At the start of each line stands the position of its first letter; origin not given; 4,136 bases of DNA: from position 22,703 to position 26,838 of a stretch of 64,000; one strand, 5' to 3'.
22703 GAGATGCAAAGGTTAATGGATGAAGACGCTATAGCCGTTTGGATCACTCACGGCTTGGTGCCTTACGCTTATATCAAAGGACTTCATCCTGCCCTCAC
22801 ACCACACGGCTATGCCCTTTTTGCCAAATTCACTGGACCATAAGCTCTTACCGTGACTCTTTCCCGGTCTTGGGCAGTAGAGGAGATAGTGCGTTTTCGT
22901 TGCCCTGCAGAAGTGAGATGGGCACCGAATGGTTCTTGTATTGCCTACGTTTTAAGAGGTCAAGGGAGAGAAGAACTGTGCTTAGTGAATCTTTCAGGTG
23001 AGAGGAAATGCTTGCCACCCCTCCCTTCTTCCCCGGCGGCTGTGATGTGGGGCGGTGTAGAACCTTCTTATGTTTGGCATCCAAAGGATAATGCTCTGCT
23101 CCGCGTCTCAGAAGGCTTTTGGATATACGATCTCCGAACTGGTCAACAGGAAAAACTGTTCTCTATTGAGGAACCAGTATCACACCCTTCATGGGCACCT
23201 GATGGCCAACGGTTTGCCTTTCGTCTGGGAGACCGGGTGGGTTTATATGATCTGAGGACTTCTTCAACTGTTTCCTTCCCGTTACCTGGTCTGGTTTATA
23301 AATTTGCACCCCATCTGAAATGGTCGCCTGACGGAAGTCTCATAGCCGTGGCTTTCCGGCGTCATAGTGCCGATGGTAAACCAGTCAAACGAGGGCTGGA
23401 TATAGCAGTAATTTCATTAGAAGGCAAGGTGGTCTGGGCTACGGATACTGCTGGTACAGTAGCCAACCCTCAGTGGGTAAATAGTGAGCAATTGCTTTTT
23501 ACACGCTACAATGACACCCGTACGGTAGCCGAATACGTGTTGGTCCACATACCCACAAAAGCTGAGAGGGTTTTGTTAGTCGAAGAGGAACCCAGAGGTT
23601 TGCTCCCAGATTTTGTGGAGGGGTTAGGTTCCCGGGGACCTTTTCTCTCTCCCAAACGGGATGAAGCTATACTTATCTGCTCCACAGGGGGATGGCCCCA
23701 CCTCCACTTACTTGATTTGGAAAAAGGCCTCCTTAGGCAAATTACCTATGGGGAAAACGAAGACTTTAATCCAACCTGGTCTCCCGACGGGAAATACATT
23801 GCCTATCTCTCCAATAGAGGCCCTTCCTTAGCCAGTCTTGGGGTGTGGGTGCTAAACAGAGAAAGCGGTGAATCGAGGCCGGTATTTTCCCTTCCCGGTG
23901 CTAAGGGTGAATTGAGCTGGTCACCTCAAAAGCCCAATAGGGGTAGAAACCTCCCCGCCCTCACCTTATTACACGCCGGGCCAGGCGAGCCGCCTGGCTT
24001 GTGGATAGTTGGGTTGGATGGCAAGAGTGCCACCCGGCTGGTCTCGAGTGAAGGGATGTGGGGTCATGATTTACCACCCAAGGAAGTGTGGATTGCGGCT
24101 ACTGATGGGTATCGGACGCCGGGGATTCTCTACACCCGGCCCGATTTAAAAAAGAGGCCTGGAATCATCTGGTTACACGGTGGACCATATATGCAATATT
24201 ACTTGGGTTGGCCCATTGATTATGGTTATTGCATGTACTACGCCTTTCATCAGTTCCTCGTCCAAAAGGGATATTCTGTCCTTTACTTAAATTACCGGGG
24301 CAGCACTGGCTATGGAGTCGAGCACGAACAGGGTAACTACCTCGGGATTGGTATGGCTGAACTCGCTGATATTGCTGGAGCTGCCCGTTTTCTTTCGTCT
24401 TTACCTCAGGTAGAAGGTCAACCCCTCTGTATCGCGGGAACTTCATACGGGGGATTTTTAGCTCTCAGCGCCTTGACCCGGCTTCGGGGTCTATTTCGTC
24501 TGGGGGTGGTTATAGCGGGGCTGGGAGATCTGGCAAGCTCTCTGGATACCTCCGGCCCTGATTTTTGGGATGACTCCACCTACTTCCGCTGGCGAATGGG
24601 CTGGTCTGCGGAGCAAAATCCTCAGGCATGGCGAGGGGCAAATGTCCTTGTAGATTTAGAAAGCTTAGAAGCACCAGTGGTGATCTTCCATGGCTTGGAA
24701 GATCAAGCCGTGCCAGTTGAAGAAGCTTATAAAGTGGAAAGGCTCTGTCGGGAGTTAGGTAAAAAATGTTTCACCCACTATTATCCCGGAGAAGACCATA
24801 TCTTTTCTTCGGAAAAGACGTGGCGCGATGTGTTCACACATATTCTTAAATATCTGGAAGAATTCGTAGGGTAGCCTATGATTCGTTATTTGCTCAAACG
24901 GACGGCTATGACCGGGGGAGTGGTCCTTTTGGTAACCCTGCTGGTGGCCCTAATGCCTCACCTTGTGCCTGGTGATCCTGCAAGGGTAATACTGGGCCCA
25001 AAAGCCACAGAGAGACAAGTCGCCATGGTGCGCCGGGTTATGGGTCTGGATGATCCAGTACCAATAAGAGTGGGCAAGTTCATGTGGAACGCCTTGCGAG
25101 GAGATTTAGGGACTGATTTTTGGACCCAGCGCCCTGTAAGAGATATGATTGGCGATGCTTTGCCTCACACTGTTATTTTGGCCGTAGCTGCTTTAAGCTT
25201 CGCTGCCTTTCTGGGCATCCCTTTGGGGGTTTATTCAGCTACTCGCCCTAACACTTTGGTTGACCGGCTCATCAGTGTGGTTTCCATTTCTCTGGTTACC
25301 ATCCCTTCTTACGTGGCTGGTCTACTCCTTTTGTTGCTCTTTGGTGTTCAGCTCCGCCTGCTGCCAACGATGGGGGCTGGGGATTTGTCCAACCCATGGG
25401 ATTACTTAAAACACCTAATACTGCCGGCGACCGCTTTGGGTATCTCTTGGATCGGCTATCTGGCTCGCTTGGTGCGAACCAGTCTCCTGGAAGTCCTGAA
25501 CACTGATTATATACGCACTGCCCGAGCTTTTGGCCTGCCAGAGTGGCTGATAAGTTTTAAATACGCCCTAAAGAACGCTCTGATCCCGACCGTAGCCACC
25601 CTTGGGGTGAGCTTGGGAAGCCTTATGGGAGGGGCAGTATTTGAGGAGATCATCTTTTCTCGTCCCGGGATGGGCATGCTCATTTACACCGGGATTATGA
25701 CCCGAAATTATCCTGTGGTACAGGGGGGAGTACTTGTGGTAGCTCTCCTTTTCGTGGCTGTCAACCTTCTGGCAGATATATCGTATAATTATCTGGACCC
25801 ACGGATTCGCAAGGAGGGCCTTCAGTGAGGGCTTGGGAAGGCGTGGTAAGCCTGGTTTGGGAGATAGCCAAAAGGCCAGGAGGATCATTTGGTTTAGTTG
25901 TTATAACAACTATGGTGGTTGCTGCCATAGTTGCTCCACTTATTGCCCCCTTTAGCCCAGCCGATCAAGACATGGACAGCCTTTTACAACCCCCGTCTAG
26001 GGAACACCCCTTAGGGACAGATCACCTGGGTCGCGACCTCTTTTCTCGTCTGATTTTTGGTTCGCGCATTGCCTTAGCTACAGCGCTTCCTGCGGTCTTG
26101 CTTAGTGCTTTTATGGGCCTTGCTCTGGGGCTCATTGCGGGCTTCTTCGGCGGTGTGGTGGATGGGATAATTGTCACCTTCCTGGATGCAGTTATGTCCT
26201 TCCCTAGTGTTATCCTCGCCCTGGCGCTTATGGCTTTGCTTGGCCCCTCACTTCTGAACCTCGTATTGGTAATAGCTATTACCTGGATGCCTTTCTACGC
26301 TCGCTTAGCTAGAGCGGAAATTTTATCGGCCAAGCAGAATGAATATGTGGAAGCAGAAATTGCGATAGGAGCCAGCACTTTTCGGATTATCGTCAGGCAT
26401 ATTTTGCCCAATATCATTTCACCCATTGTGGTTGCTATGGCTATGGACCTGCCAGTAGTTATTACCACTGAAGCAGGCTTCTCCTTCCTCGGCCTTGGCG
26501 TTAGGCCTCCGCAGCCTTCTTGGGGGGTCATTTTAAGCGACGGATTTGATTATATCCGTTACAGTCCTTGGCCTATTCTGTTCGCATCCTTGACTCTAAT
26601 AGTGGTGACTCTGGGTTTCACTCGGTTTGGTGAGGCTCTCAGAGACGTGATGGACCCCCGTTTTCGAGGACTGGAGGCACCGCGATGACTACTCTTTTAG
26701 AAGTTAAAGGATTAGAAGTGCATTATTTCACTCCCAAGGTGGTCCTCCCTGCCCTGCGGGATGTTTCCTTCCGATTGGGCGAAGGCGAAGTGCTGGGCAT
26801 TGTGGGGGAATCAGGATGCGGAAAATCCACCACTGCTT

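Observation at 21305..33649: Peptide-type ABC importer and S9 peptidase in one operon with a non-Pyl MttB / corrinoid / methyl-THF methyltransferase module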

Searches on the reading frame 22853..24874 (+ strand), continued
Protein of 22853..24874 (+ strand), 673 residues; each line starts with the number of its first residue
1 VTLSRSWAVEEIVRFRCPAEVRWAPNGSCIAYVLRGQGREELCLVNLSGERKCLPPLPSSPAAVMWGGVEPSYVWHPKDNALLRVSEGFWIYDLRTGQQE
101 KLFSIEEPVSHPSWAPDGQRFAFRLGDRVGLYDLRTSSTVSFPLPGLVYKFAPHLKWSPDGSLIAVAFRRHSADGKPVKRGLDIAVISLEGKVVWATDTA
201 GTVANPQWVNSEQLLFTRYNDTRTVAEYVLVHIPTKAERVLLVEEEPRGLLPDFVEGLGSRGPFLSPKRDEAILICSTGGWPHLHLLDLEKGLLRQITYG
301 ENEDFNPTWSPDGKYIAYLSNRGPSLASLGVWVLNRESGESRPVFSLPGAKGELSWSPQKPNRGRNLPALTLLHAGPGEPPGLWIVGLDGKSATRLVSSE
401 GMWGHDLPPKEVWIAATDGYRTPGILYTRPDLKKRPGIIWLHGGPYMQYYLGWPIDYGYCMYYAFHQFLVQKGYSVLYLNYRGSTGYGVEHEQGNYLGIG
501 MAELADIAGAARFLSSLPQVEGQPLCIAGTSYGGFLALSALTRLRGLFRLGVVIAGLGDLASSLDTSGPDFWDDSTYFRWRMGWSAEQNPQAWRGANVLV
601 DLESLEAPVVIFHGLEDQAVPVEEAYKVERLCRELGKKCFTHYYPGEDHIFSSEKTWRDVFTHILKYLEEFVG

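Call 83: fold_search(model_id=the predicted structure, library=pdb)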
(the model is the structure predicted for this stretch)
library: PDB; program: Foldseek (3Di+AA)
matches with E <= 10: 1984; with E <= 0.001: 1846
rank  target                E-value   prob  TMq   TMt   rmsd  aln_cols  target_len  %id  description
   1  8wt1_D                1.1e-36  1.00  0.66  0.68   6.1       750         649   17  Crystal structure of S9 carboxypeptidase from Geobacillus sterothermophilus (released 2024-03-13)
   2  2ecf                  4.8e-36  1.00  0.78  0.75   5.4       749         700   19  Crystal Structure of Dipeptidyl Aminopeptidase IV from Stenotrophomonas maltophilia (released 2008-02-26)
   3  5yp1_C                1.1e-35  1.00  0.78  0.75   5.5       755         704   18  Crystal structure of dipeptidyl peptidase IV (DPP IV) from Pseudoxanthomonas mexicana WO24 (released 2018-02-21)
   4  7y4g_A                1.4e-35  1.00  0.77  0.72   5.6       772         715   16  sit-bound btDPP4 (released 2023-06-14)
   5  8wt1_C                1.4e-35  1.00  0.65  0.67   6.1       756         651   17  Crystal structure of S9 carboxypeptidase from Geobacillus sterothermophilus (released 2024-03-13)
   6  5olj                  3.3e-35  1.00  0.74  0.71   6.8       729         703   16  Crystal structure of Porphyromonas gingivalis dipeptidyl peptidase 4 (released 2017-09-06)
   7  2dcm                  4.1e-35  1.00  0.74  0.75   6.8       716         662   20  The Crystal Structure of S603A Mutated Prolyl Tripeptidyl Aminopeptidase Complexed with Substrate (released 2006-09-19)
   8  5yp4_D                5.0e-35  1.00  0.81  0.76   4.9       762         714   18  Crystal structure of dipeptidyl peptidase IV (DPP IV) with Lys-Pro from Pseudoxanthomonas mexicana WO24 (released 2018-02-21)
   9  8wt1_H                5.8e-35  1.00  0.62  0.64   7.3       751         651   18  Crystal structure of S9 carboxypeptidase from Geobacillus sterothermophilus (released 2024-03-13)
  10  7y4f_A                8.7e-35  1.00  0.76  0.72   5.8       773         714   16  bacterial DPP4 (released 2023-06-14)
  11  8wt1_A                2.0e-34  1.00  0.66  0.68   6.4       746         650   17  Crystal structure of S9 carboxypeptidase from Geobacillus sterothermophilus (released 2024-03-13)
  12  8wt1_F                2.1e-34  1.00  0.63  0.65   7.2       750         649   17  Crystal structure of S9 carboxypeptidase from Geobacillus sterothermophilus (released 2024-03-13)
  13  8wt1_G                2.8e-34  1.00  0.63  0.65   7.2       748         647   17  Crystal structure of S9 carboxypeptidase from Geobacillus sterothermophilus (released 2024-03-13)
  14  5yp1_B                5.2e-34  1.00  0.80  0.75   4.9       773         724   18  Crystal structure of dipeptidyl peptidase IV (DPP IV) from Pseudoxanthomonas mexicana WO24 (released 2018-02-21)
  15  2eep                  8.7e-34  1.00  0.74  0.76   6.4       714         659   19  Prolyl Tripeptidyl Aminopeptidase Complexed with an Inhibitor (released 2008-02-19)
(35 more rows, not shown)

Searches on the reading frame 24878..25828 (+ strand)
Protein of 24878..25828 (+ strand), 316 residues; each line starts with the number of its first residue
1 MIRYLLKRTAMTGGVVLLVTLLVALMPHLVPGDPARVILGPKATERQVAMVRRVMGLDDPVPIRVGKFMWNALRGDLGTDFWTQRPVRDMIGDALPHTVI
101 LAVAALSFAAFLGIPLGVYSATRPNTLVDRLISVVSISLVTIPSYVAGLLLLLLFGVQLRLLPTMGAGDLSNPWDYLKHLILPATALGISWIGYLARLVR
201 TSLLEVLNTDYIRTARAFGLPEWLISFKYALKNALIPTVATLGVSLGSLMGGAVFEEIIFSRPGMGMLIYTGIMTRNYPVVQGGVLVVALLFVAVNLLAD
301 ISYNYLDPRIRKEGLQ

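Call 3: search_protein_families(library=pfam, proteins=[window:24878-25828:+])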
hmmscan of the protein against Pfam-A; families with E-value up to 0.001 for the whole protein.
window:24878-25828:+ (316 aa): 2 families
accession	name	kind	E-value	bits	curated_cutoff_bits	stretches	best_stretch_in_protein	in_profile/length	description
PF00528.27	BPD_transp_1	-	5e-42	144.1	26.4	1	113-312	1-184/184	Binding-protein-dependent transport system inner membrane component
PF19300.4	BPD_transp_1_N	-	9.2e-12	45.6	23.8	1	1-101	1-113/114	Binding-prot-dependent transport system membrane comp, N-term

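Call 4: search_protein_families(library=ncbifam, proteins=[window:24878-25828:+])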
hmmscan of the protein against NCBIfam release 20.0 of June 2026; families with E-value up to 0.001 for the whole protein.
window:24878-25828:+ (316 aa): 21 families
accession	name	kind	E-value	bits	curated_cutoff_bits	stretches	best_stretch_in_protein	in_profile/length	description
NF045470.1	Opp2B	equivalog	2.7e-87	292.8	350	1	15-311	8-300/300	nickel ABC transporter permease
NF045469.1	Opp1B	equivalog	1e-75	255.1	380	1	1-311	1-307/307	nickel/cobalt ABC transporter permease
NF011661.0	PRK15081.1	equivalog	6.8e-72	242.5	463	1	1-311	1-304/306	glutathione ABC transporter permease GsiC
TIGR02789.1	nickel_nikB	equivalog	1e-71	241.9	447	1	1-315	1-312/314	nickel ABC transporter permease subunit NikB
NF045472.1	Opp4B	equivalog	4.9e-67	226.5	450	1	1-311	1-319/319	oligopeptide ABC transporter permease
NF007677.0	PRK10352.1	equivalog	2.7e-65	220.5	433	1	1-313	1-309/314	nickel ABC transporter permease subunit NikB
NF045471.1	Opp3B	equivalog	4.6e-64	216.8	480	1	1-314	1-306/308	oligopeptide ABC transporter permease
NF008161.0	PRK10914.1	equivalog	2.6e-56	191.2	590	2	168-312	193-337/339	dipeptide ABC transporter permease DppB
NF007008.0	PRK09471.1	equivalog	3.6e-49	167.9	388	1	1-311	1-305/306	oligopeptide ABC transporter permease OppB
NF011712.0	PRK15133.1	subfamily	9.8e-35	120.1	445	1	48-314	86-363/364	microcin C ABC transporter permease YejB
NF011690.0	PRK15110.1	equivalog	7.1e-34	117.7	432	2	177-310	180-313/321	putrescine export ABC transporter permease SapB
NF043081.1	MMSYN1_0165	equivalog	5e-28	98.2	350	1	77-311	157-385/388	oligopeptide ABC transporter permease OppB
NF045474.1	Opp2C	equivalog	1.1e-09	38.2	300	1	189-250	112-172/236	nickel transporter permease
NF045473.1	Opp1C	equivalog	1.2e-06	28.2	350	1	186-309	136-266/267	nickel/cobalt ABC transporter permease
NF045476.1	Opp4C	equivalog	3.1e-06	26.7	350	1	99-266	80-222/278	oligopeptide ABC transporter permease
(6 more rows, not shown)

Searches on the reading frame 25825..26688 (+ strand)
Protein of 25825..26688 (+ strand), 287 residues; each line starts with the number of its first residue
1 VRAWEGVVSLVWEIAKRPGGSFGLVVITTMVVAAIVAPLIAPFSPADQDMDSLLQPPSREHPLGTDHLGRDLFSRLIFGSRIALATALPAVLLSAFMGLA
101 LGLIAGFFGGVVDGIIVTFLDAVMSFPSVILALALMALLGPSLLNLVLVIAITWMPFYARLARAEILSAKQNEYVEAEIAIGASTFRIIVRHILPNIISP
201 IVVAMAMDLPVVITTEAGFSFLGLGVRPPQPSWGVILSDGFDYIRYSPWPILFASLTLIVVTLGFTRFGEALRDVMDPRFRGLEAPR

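Call 3: search_protein_families(library=pfam, proteins=[window:25825-26688:+])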
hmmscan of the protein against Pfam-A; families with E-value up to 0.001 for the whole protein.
window:25825-26688:+ (287 aa): 2 families
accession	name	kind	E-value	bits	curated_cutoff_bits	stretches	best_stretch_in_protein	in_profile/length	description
PF00528.27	BPD_transp_1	-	4.4e-29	102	26.4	1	98-281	1-183/184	Binding-protein-dependent transport system inner membrane component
PF12911.12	OppC_N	-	2.3e-09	37.4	23.9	1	16-57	12-53/53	N-terminal TM domain of oligopeptide transport permease C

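Call 4: search_protein_families(library=ncbifam, proteins=[window:25825-26688:+])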
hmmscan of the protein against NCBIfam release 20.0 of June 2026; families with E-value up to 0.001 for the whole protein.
window:25825-26688:+ (287 aa): 22 families
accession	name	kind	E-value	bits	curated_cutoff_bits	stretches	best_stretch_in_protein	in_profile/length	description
TIGR02790.1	nickel_nikC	equivalog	6.1e-78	262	358.45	1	21-277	2-258/258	nickel ABC transporter permease subunit NikC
NF045473.1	Opp1C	equivalog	1.3e-77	260.8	350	1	21-279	8-266/267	nickel/cobalt ABC transporter permease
NF045474.1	Opp2C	equivalog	4.8e-77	258.7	300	1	44-277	3-236/236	nickel transporter permease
NF045476.1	Opp4C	equivalog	8.1e-77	258.2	350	1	22-279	18-278/278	oligopeptide ABC transporter permease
NF007738.0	PRK10417.1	equivalog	9.7e-73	245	335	1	22-280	13-271/277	nickel ABC transporter permease subunit NikC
NF007376.0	PRK09881.1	equivalog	1e-69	234.8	434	1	8-282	21-295/298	D,D-dipeptide ABC transporter permease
NF011662.0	PRK15082.1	equivalog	5.6e-67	226.2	484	1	25-281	44-301/303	glutathione ABC transporter permease GsiD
NF008160.0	PRK10913.1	equivalog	3.1e-65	220.5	483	1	12-280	23-298/300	dipeptide ABC transporter permease DppC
NF047573.1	opine_perm_CntC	exception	9.1e-57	192.5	440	1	16-279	7-270/271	staphylopine uptake ABC transporter permease subunit CntC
NF045475.1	Opp3C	equivalog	5e-56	190.2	450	1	61-281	108-328/328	oligopeptide ABC transporter permease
NF011935.0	PRK15406.1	equivalog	1.8e-50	172.4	433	1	24-280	43-301/302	oligopeptide ABC transporter permease OppC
NF043080.1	MMSYN1_0166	equivalog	1.1e-38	133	370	1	22-279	42-304/307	oligopeptide ABC transporter permease OppC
NF011691.0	PRK15111.1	equivalog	2e-37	129.3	379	1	22-275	31-290/296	putrescine export ABC transporter permease SapC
NF011596.0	PRK15021.1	subfamily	4.4e-31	108.2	439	1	54-279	114-338/341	microcin C ABC transporter permease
NF045470.1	Opp2B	equivalog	5.6e-08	32.3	350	1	74-225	85-255/300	nickel ABC transporter permease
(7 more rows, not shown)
